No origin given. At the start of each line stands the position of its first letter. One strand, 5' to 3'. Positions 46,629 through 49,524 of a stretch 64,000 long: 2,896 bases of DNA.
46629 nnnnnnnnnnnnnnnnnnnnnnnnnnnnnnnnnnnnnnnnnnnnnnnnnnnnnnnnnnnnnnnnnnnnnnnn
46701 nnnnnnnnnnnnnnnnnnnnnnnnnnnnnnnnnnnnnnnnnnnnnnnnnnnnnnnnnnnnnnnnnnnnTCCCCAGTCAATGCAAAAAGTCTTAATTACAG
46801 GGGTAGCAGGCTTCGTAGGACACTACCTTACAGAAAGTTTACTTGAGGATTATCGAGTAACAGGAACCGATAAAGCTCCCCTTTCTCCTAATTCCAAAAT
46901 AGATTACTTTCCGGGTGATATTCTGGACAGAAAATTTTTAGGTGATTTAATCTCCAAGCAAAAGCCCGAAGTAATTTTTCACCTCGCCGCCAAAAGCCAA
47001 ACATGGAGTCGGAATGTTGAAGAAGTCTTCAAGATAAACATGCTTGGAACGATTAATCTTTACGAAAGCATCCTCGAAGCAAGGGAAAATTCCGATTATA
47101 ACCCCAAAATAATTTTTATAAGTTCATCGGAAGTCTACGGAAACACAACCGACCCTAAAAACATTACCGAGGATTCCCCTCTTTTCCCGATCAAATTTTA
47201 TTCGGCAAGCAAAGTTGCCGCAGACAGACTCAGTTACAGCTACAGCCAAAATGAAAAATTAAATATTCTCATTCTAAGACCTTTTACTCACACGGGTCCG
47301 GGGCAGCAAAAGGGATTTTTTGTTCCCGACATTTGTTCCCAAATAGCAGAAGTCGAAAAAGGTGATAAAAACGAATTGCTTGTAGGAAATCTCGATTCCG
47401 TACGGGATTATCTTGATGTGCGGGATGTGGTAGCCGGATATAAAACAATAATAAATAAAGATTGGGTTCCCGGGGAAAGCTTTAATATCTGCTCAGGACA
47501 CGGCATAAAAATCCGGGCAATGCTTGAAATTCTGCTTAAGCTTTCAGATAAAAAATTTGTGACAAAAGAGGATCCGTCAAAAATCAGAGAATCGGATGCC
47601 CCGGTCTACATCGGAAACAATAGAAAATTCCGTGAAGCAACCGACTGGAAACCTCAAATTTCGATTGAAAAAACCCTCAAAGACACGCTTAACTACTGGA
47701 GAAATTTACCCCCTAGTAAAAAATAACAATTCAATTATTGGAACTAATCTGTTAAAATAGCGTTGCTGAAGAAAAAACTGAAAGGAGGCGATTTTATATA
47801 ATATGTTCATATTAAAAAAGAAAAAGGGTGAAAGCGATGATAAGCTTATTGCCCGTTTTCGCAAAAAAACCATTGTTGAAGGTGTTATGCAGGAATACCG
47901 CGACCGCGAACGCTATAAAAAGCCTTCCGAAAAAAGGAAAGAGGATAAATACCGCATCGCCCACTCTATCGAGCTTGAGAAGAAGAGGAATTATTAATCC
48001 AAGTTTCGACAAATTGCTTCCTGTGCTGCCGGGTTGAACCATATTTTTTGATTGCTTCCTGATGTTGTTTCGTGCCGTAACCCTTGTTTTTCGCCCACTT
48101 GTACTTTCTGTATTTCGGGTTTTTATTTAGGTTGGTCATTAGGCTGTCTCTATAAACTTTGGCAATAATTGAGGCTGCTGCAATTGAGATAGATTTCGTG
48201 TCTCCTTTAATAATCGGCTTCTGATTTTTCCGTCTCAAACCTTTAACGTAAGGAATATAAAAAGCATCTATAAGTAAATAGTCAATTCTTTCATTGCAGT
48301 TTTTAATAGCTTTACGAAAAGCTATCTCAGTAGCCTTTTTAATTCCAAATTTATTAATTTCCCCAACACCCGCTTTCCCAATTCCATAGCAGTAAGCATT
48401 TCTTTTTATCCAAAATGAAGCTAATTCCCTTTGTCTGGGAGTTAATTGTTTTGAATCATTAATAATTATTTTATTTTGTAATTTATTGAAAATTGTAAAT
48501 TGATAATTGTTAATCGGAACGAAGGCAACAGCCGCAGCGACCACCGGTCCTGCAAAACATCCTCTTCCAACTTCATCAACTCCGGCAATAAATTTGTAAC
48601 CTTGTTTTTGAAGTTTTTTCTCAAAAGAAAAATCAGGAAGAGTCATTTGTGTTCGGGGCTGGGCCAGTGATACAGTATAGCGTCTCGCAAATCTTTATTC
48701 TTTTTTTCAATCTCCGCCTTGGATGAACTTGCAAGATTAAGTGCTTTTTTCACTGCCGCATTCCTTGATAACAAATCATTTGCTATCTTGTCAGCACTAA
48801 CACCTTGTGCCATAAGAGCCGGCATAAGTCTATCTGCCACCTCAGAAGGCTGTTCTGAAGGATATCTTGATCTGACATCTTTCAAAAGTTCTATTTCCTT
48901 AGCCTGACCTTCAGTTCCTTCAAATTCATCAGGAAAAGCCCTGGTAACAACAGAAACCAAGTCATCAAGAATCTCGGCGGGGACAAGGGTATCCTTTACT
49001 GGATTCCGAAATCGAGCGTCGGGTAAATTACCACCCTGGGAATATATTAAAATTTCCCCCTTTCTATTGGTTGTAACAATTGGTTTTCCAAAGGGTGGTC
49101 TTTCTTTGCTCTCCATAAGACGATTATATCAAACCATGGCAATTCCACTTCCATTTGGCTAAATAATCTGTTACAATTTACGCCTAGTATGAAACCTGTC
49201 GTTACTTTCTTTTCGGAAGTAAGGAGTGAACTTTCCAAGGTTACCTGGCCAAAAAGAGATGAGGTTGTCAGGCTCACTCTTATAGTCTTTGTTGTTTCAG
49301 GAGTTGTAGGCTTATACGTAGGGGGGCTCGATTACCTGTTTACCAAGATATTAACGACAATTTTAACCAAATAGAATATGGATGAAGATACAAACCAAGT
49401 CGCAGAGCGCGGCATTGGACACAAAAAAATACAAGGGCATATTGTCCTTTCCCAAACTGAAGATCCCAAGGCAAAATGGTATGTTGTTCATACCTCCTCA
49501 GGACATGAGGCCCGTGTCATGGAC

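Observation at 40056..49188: Nine-kb gene block inserted into the conserved rpmG / tRNA-Trp / secE-nusG array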

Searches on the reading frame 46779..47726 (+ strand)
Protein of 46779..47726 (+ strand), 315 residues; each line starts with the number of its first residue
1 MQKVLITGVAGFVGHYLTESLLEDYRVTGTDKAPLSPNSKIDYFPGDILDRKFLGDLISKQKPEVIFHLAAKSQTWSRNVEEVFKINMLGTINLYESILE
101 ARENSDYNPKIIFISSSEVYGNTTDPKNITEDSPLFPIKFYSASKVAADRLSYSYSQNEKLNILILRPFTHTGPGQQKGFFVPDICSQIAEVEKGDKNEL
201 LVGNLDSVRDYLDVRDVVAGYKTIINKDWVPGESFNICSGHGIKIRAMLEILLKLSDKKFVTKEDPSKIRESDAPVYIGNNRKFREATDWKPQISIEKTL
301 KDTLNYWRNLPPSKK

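Call 5: search_protein_families(library=pfam, proteins=[window:46779-47726:+], max_evalue=0.01)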
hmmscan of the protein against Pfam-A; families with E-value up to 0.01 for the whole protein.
window:46779-47726:+ (315 aa): 8 families
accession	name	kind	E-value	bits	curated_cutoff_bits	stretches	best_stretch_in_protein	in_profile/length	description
PF16363.11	GDP_Man_Dehyd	-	2.1e-56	192.2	27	1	5-303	1-332/332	GDP-mannose 4,6 dehydratase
PF01370.27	Epimerase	-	9.1e-47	159.9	20.9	1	4-238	1-240/240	NAD dependent epimerase/dehydratase family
PF04321.23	RmlD_sub_bind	-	2.3e-10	40.5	27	1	3-151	2-135/287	RmlD substrate binding domain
PF07993.18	NAD_binding_4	-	1.2e-09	38.2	20.1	1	62-169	88-205/258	Male sterility protein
PF01073.25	3Beta_HSD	-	2.3e-09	37.1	22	1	5-178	1-188/280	3-beta hydroxysteroid dehydrogenase/isomerase family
PF02719.21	Polysacc_synt_2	-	3.3e-05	23.7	20.2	1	44-101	59-118/293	Polysaccharide biosynthesis protein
PF13460.12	NAD_binding_10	-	9.7e-05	22.7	27.2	1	8-173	1-148/184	NAD(P)H-binding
PF00106.31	adh_short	-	0.003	17.5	26.6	0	77-154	98-162/195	short chain dehydrogenase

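Call 77: search_protein_families(library=ncbifam, proteins=[window:46779-47726:+], max_evalue=0.001)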
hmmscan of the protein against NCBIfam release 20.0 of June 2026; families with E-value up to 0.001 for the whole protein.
window:46779-47726:+ (315 aa): 24 families
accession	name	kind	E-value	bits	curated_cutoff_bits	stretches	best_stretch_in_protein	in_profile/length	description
TIGR04180.1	EDH_00030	hypoth_equivalog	1.3e-38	132.7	475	1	4-294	1-296/297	NAD-dependent 4,6-dehydratase LegB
TIGR01181.1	dTDP_gluc_dehyt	equivalog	5.3e-36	124.3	365.1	1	3-308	1-312/321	dTDP-glucose 4,6-dehydratase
TIGR01179.1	galE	equivalog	6.3e-30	104.1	262.3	1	3-308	1-326/332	UDP-glucose 4-epimerase GalE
TIGR01472.1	gmd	equivalog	6.4e-24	84.8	415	1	3-293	2-324/342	GDP-mannose 4,6-dehydratase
TIGR02622.1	CDP_4_6_dhtase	equivalog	1.7e-21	76.7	278.45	1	2-309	5-332/352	CDP-glucose 4,6-dehydratase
NF008872.0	PRK11908.1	equivalog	1e-20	74.1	294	1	1-309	1-337/349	bifunctional UDP-4-keto-pentose/UDP-xylose synthase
NF005998.1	PRK08125.1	equivalog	4.1e-20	71.7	777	1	2-306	316-648/649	bifunctional UDP-4-amino-4-deoxy-L-arabinose formyltransferase/UDP-glucuronic acid oxidase ArnA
TIGR02197.1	heptose_epim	equivalog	2.4e-19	69.7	274.6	1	4-305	1-311/316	ADP-glyceromanno-heptose 6-epimerase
TIGR03466.1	HpnA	hypoth_equivalog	2.1e-17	63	367.65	1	3-260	2-250/327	hopanoid-associated sugar epimerase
NF042423.1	oxyalk_red_Shew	equivalog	2e-16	60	580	1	2-268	9-269/331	2-alkyl-3-oxoalkanoate reductase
NF043036.1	ErythonDh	equivalog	4.7e-15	55.6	325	1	3-162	2-170/321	D-erythronate dehydrogenase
NF007582.0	PRK10217.1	equivalog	1.2e-14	54.2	698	1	1-247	1-261/355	dTDP-glucose 4,6-dehydratase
NF007490.0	PRK10084.1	subfamily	1.3e-14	54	649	1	3-307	2-334/361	dTDP-glucose 4,6-dehydratase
NF007956.0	PRK10675.1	subfamily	4.9e-10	39.1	394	1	41-307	52-329/338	UDP-glucose 4-epimerase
NF042422.1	oxyalk_red_OleD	equivalog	6.6e-10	38.9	580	1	3-264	2-258/329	2-alkyl-3-oxoalkanoate reductase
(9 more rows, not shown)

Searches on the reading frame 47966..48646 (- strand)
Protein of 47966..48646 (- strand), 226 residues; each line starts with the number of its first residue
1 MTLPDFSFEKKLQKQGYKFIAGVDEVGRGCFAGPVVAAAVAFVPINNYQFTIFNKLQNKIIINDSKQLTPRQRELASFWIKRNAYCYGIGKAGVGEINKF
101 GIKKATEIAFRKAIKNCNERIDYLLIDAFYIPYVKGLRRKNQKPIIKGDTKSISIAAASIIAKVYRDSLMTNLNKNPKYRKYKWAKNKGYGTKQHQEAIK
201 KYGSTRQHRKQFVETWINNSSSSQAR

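Call 6: search_protein_families(library=pfam, proteins=[window:47966-48646:-], max_evalue=0.01)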
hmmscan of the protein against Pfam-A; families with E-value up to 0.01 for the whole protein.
window:47966-48646:- (226 aa): 1 family
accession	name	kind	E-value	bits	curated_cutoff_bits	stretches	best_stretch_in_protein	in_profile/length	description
PF01351.25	RNase_HII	-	9e-36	124.1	25.8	1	21-213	1-197/199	Ribonuclease HII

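Call 77: search_protein_families(library=ncbifam, proteins=[window:47966-48646:-], max_evalue=0.001)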
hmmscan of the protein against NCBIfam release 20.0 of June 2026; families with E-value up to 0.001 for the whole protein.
window:47966-48646:- (226 aa): 10 families
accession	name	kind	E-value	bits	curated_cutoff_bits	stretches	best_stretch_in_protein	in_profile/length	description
NF000594.1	PRK00015.1-1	equivalog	1.7e-65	221.2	243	1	6-212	57-245/251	ribonuclease HII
NF000595.1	PRK00015.1-3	equivalog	3.4e-57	193.5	167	1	18-213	2-182/188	ribonuclease HII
NF010537.0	PRK13925.1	equivalog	2.7e-56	190.4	252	1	15-216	7-196/200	ribonuclease HII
NF000598.1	PRK00015.2-2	equivalog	3.1e-47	160.9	273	1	6-213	8-201/203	ribonuclease HII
NF010538.0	PRK13926.1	equivalog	4.4e-47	161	285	1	4-213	8-199/213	ribonuclease HII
NF000596.1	PRK00015.1-4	equivalog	1.2e-44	152.4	251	1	20-213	2-178/186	ribonuclease HII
NF000600.1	PRK00015.2-4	equivalog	1e-36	126.5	364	1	8-214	18-209/212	ribonuclease HII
NF011119.0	PRK14550.1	equivalog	4e-27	95.5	350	1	20-213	2-186/204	ribonuclease HII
TIGR00729.1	TIGR00729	equivalog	1.3e-16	61.2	123.3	1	20-176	1-163/207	ribonuclease HII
TIGR00716.1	rnhC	equivalog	4.7e-05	22.9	161.2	1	9-177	72-243/284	ribonuclease HIII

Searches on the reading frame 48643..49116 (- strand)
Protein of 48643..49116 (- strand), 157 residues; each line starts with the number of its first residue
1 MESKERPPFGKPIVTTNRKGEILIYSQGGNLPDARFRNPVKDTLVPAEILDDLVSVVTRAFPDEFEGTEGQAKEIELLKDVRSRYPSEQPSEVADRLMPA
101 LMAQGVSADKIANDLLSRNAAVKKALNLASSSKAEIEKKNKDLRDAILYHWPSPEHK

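Call 6: search_protein_families(library=pfam, proteins=[window:48643-49116:-], max_evalue=0.01)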
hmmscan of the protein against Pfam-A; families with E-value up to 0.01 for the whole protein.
window:48643-49116:- (157 aa): 0 families

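Call 60: search_protein_families(library=ncbifam, proteins=[window:48643-49116:-], max_evalue=1)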
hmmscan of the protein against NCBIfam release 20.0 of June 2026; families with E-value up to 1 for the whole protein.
window:48643-49116:- (157 aa): 2 families
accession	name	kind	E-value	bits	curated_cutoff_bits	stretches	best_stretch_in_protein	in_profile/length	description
NF005826.1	PRK07718.1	equivalog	0.14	12.1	140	1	91-148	36-95/143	flagellar basal body-associated protein FliL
NF008377.0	PRK11172.1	equivalog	0.14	11.4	327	1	127-156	74-103/267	2,5-didehydrogluconate reductase DkgB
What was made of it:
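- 48643..49116 (-): Fast-evolving hypothetical protein (157 aa). No Pfam or NCBIfam hit (calls 6, 60).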

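Call 80: search_protein_families(library=padloc, proteins=[window:48643-49116:-], max_evalue=0.001)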
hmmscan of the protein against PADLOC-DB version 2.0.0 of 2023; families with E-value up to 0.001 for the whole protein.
window:48643-49116:- (157 aa): 0 families

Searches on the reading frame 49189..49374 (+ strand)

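Call 6: search_protein_families(library=pfam, proteins=[window:49189-49374:+], max_evalue=0.01)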
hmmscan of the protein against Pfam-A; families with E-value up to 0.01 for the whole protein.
window:49189-49374:+ (61 aa): 1 family
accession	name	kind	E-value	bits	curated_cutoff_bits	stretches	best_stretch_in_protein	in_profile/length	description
PF00584.25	SecE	-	1.3e-19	70.3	22.7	1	6-58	2-54/55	SecE/Sec61-gamma subunits of protein translocation complex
